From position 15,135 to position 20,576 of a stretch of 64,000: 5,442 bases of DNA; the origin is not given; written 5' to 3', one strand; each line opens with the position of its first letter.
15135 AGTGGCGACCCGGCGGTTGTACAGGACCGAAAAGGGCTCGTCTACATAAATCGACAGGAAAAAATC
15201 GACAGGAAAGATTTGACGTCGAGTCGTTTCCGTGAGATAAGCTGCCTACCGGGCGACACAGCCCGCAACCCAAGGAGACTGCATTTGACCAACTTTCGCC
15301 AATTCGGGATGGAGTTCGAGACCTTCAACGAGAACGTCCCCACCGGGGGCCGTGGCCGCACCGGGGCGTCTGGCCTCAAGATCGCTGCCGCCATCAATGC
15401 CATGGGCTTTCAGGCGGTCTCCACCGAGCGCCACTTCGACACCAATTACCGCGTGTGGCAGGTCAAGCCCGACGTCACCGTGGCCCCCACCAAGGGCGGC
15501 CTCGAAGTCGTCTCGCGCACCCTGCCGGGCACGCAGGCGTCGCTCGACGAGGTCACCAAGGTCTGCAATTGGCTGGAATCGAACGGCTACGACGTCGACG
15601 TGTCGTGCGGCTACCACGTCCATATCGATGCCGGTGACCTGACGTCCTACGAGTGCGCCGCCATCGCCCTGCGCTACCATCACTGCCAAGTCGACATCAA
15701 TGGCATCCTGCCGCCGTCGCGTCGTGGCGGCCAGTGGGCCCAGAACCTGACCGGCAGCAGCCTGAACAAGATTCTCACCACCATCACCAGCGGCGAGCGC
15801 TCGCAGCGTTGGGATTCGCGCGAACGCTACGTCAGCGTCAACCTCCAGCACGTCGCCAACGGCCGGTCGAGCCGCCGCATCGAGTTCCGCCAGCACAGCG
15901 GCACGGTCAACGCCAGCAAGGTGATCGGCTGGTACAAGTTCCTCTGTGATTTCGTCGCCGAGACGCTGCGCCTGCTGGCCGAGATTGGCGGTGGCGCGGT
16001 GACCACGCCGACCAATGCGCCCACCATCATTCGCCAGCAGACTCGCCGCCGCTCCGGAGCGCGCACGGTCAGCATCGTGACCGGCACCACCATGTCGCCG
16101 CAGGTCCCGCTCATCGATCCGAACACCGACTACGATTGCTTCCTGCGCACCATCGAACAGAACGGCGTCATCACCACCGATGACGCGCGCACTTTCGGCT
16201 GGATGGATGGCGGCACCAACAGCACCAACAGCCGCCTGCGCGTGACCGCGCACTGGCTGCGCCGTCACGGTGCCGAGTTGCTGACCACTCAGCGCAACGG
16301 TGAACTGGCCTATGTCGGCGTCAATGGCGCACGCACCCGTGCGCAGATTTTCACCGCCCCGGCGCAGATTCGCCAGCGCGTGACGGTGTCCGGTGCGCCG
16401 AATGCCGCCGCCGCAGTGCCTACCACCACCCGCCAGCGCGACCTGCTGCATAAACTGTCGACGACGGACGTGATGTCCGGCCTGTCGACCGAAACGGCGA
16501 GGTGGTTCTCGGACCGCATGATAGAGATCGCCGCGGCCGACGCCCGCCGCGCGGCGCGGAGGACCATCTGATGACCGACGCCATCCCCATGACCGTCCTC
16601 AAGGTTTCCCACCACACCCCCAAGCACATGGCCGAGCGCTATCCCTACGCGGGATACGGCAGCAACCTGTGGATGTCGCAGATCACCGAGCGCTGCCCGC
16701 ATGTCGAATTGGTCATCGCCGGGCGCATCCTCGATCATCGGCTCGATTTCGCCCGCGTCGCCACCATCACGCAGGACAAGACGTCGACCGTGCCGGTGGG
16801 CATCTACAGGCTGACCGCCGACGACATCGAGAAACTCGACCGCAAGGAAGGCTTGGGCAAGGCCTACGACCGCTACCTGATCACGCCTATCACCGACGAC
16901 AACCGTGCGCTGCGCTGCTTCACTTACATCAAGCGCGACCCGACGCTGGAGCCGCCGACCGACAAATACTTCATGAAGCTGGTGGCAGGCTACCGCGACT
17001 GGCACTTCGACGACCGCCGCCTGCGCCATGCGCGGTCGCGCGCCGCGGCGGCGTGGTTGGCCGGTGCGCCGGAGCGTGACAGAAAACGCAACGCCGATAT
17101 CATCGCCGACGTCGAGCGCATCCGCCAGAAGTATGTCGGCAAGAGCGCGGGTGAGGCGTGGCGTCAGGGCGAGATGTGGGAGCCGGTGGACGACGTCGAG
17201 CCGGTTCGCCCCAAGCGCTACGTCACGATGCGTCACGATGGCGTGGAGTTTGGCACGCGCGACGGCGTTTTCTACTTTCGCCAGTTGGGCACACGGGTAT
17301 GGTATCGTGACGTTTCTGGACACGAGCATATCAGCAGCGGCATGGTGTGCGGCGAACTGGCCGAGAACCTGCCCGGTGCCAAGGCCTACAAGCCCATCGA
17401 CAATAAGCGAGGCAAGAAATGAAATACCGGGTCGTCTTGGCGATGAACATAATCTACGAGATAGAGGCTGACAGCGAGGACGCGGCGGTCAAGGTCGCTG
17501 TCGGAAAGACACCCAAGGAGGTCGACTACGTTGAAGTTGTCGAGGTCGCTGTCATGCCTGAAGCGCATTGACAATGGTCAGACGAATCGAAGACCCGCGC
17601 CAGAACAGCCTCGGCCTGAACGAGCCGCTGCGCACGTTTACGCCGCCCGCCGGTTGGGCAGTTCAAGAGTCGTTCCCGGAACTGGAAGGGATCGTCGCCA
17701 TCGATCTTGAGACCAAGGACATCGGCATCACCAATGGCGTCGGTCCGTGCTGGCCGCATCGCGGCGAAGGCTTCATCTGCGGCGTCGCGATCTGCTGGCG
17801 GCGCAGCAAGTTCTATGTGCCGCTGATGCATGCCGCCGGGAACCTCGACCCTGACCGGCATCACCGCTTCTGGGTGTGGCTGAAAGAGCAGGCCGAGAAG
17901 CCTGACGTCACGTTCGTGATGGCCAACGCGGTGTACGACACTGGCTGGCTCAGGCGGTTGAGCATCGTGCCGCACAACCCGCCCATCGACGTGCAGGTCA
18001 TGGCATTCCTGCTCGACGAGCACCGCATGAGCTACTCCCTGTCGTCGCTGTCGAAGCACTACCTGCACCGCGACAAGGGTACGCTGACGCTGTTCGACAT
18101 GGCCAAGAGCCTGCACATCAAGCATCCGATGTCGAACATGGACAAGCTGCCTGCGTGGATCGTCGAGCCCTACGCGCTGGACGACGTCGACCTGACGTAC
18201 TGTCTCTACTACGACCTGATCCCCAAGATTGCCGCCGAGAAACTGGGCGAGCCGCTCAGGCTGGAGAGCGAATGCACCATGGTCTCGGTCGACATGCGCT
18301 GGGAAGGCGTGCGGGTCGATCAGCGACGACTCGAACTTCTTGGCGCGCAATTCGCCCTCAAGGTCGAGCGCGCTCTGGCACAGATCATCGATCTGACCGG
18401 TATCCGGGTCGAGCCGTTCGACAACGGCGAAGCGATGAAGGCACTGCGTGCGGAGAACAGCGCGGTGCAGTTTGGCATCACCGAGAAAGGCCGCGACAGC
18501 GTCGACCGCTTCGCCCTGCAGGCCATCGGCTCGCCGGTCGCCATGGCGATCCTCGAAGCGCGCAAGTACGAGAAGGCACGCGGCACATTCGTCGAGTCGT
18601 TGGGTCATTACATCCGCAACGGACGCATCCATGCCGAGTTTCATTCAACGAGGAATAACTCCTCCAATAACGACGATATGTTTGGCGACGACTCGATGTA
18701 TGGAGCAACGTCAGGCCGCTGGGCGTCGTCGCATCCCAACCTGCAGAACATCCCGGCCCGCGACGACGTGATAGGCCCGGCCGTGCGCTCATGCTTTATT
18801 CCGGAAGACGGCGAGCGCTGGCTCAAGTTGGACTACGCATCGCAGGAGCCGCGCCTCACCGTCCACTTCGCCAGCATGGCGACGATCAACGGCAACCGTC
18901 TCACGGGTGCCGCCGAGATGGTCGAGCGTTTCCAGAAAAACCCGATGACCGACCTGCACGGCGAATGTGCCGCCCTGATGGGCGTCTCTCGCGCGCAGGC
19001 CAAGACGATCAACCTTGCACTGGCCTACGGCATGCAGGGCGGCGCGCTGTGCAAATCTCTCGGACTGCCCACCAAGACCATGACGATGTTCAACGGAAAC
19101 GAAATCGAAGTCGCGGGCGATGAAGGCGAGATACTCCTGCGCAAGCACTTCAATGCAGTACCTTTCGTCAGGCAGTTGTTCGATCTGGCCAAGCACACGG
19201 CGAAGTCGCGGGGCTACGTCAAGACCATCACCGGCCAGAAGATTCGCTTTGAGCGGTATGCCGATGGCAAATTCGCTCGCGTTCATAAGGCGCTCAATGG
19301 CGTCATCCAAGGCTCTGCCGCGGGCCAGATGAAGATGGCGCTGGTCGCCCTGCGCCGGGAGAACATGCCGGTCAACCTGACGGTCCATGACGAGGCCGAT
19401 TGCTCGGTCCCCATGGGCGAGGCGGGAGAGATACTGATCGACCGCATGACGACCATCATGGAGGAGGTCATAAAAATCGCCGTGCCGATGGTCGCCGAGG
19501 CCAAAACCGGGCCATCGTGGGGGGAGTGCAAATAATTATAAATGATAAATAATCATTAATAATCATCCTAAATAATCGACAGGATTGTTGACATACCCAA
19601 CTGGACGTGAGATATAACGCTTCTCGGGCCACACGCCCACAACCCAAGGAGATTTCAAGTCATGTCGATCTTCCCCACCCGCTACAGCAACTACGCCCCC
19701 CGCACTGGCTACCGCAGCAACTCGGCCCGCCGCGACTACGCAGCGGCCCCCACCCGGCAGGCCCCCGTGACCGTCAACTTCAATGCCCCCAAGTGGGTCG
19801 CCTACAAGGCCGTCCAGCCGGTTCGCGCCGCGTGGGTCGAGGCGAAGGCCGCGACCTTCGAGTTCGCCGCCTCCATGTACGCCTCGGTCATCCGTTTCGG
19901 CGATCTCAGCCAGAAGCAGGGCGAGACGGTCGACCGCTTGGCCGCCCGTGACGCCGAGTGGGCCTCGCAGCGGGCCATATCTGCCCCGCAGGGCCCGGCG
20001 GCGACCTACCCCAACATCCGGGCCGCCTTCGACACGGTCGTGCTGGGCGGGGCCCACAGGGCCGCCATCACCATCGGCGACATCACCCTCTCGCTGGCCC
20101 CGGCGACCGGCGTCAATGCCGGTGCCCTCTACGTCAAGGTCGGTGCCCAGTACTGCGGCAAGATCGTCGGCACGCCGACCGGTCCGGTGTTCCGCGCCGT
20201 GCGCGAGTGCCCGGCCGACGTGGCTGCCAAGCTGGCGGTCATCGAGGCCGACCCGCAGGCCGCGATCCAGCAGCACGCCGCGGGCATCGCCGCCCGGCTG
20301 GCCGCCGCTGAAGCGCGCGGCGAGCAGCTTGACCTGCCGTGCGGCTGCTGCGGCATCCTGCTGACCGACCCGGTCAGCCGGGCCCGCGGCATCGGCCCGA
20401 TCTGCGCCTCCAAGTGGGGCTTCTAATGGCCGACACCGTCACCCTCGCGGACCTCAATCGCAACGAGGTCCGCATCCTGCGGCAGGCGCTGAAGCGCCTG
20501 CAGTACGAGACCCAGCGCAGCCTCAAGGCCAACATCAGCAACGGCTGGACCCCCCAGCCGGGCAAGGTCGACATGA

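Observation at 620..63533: Genome-wide ~10-fold over-representation of the heptamer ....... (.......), written through coding sequence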

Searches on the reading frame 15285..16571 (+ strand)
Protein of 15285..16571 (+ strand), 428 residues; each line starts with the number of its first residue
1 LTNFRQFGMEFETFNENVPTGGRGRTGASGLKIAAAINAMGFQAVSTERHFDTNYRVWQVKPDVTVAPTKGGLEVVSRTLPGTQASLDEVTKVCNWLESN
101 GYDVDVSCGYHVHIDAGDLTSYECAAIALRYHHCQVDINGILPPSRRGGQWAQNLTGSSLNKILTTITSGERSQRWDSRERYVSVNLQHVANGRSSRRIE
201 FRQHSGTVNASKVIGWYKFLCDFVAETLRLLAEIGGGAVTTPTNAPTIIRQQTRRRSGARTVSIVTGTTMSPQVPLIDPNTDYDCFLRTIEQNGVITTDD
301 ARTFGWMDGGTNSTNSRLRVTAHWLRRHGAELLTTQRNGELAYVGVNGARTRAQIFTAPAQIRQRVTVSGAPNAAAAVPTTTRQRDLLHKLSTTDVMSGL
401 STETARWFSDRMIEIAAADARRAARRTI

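Call 15: search_protein_families(library=pfam, proteins=[window:15285-16571:+], max_evalue=0.01)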
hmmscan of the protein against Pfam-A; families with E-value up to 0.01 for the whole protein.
window:15285-16571:+ (428 aa): 1 family
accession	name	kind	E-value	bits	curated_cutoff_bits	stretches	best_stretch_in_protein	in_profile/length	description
PF12224.13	Amidoligase_2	-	1.3e-18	68.2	22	1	5-220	3-241/245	Putative amidoligase enzyme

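Call 98: search_protein_families(library=phrogs, proteins=[window:15285-16571:+], max_evalue=0.001)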
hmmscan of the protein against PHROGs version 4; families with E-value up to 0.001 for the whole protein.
window:15285-16571:+ (428 aa): 2 families
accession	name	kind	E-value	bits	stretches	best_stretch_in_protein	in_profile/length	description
phrog_2443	-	other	1.3e-17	64.7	1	52-225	195-360/801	amidoligase enzyme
phrog_7469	-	other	1.8e-05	25.3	1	56-221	36-203/357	amidoligase enzyme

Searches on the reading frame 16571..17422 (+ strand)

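Call 15: search_protein_families(library=pfam, proteins=[window:16571-17422:+], max_evalue=0.01)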
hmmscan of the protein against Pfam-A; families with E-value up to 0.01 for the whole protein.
window:16571-17422:+ (283 aa): 2 families
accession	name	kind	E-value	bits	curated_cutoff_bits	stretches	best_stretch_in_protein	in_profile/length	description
PF06094.17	GGACT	-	1.6e-05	25.9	22.8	1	58-123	37-104/120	Gamma-glutamyl cyclotransferase, AIG2-like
PF13772.11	AIG2_2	-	0.00056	20.7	27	1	76-140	4-69/83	AIG2-like family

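Call 98: search_protein_families(library=phrogs, proteins=[window:16571-17422:+], max_evalue=0.001)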
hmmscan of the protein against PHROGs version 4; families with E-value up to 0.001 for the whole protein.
window:16571-17422:+ (283 aa): 2 families
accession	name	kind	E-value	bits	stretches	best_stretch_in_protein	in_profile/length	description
phrog_2520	-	moron, auxiliary metabolic gene and host takeover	9.6e-20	72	1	18-158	5-158/166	gamma-glutamyl cyclotransferase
phrog_27033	-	unknown function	1.3e-15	58.9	1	26-157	3-134/208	-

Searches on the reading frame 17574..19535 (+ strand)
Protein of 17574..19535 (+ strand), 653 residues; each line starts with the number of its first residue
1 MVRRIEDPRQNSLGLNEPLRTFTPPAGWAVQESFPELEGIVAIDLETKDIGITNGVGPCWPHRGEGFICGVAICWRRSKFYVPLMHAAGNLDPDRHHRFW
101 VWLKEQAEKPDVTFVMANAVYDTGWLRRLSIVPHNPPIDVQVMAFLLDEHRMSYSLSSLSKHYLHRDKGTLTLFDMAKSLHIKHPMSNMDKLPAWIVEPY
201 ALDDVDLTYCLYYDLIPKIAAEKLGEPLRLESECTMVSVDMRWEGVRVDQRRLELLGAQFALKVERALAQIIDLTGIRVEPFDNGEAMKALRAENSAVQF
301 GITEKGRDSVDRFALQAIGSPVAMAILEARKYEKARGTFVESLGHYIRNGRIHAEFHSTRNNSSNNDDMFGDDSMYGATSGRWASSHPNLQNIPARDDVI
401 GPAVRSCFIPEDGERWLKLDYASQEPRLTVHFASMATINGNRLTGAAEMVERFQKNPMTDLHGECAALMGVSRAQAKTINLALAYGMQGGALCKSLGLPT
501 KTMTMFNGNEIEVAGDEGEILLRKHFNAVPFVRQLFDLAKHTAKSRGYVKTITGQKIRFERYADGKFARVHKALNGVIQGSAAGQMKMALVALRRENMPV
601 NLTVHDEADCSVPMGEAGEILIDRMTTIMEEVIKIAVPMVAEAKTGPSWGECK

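Call 15: search_protein_families(library=pfam, proteins=[window:17574-19535:+], max_evalue=0.01)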
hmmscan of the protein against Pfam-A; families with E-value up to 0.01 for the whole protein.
window:17574-19535:+ (653 aa): 2 families
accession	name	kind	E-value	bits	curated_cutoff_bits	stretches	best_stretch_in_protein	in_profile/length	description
PF00476.26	DNA_pol_A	-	5.9e-45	154.3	34.3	1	255-651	6-381/381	DNA polymerase family A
PF01612.26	DNA_pol_A_exo1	-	4.6e-07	30.2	23.6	1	64-218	37-171/173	3'-5' exonuclease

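Call 19: find_related_loci(query=window:17574-19535:+, collection=viral_contigs, flank=10000)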
Query window:17574-19535:+ (653 aa) in viral_contigs; peptide patterns used: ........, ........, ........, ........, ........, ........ (x = any residue, [..] = any of these).
No stretch of DNA in the collection matches any of the patterns.

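Call 21: search_dna_similar(query=window:17574-19535:+, collection=phages, mode=protein, max_rows=25)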
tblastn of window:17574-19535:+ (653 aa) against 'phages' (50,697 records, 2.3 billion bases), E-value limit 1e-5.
Records with a match: 2377; places in all: 2378; records where one place covers at least 80% of the query: 419.
Best place of each record, by identity: <60% 2377.
By first word of the organism name: Mycobacterium 897; Salmonella 294; Escherichia 154; Staphylococcus 136; Pseudomonas 89; Klebsiella 83; Bacillus 80; Listeria 67; Vibrio 54; Rhodococcus 45; and 75 more.
By host as written in the record: Mycobacterium smegmatis mc2 155 650; - 208; Mycobacterium smegmatis mc#155 117; Escherichia coli 57; Mycobacterium smegmatis mc2155 51; Listeria monocytogenes 47; Salmonella enterica subsp. enterica serovar Enteritidis PT1 43; Staphylococcus aureus 40; and 413 more.
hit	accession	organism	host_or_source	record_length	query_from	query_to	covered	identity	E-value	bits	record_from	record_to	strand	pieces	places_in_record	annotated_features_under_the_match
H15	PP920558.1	Pseudomonas phage Lucjan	Pseudomonas aeruginosa PAO-1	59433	18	652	97%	36.7%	3e-93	322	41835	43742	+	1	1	DNA polymerase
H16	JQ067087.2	Pseudomonas phage PaMx11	Pseudomonas aeruginosa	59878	18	652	97%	36.7%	6e-93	320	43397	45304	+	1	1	putative DNA polymerase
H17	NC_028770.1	Pseudomonas phage PaMx11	Pseudomonas aeruginosa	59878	18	652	97%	36.7%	6e-93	320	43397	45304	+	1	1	putative DNA polymerase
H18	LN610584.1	Pseudomonas phage vB_PaeS_PAO1_Ab19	Pseudomonas aeruginosa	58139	1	652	100%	35.4%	1e-90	314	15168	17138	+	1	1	record has no annotation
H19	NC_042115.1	Pseudomonas phage vB_PaeS_PAO1_Ab19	Pseudomonas aeruginosa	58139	1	652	100%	35.4%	1e-90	314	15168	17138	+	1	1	hypothetical protein (x2)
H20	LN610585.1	Pseudomonas phage vB_PaeS_PAO1_Ab20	Pseudomonas aeruginosa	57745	3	651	99%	35.5%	6e-90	312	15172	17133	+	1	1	record has no annotation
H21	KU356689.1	Pseudomonas phage ZC01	Pseudomonas aeruginosa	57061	1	651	100%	35.3%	3e-89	310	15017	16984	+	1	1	hypothetical protein (x2)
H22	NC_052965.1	Pseudomonas phage ZC01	Pseudomonas aeruginosa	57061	1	651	100%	35.3%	3e-89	310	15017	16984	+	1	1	hypothetical protein (x2)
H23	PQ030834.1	Pseudomonas phage phiW8-1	Pseudomonas aeruginosa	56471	3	651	99%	35.4%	2e-89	310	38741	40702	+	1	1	record has no annotation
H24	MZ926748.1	Pseudomonas phage AIIMS-Plu-RaNi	Pseudomonas luteola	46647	10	652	98%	35.5%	3e-90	313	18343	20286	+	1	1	putative DNA polymerase | hypothetical protein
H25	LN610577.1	Pseudomonas phage vB_PaeS_PAO1_Ab18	Pseudomonas aeruginosa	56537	41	651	94%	36.5%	7e-90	311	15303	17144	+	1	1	ORF18: putative DNA polymerase I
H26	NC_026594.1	Pseudomonas phage vB_PaeS_PAO1_Ab18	Pseudomonas aeruginosa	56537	41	651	94%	36.5%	7e-90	311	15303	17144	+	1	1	ORF18: putative DNA polymerase I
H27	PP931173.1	Pseudomonas phage PAKlein3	Pseudomonas aeruginosa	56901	41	652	94%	36.3%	5e-90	312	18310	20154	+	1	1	DNA polymerase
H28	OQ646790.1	Pseudomonas phage PA_LZ03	Pseudomonas aeruginosa PA14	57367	41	651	94%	36.4%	8e-90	311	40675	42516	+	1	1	DNA polymerase I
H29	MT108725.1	Pseudomonas phage Epa5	Pseudomonas sp.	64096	9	652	99%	34.0%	3e-86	301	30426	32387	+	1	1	putative DNA polymerase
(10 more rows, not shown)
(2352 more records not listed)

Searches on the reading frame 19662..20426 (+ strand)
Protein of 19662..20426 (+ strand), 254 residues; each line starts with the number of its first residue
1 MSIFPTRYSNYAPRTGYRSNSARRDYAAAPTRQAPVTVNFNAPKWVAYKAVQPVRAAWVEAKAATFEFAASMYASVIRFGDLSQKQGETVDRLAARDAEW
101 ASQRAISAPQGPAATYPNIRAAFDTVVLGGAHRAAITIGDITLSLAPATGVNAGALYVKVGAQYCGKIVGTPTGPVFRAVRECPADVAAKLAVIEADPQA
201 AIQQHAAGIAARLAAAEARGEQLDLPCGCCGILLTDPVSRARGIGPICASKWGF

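Call 15: search_protein_families(library=pfam, proteins=[window:19662-20426:+], max_evalue=0.01)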
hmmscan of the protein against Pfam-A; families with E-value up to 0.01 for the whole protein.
window:19662-20426:+ (254 aa): 1 family
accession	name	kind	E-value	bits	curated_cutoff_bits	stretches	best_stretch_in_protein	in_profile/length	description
PF19474.4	DUF6011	-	5.5e-11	42.2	26.6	1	226-253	10-37/37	Family of unknown function (DUF6011)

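Call 98: search_protein_families(library=phrogs, proteins=[window:19662-20426:+], max_evalue=0.001)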
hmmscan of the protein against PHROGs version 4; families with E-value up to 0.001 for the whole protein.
window:19662-20426:+ (254 aa): 3 families
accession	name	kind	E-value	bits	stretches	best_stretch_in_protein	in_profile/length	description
phrog_4046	-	unknown function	1.3e-27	98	1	34-254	103-301/301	-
phrog_636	-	unknown function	2.8e-08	35.3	1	61-253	77-233/254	-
phrog_6032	-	unknown function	6.3e-05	23.8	1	213-251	236-273/296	-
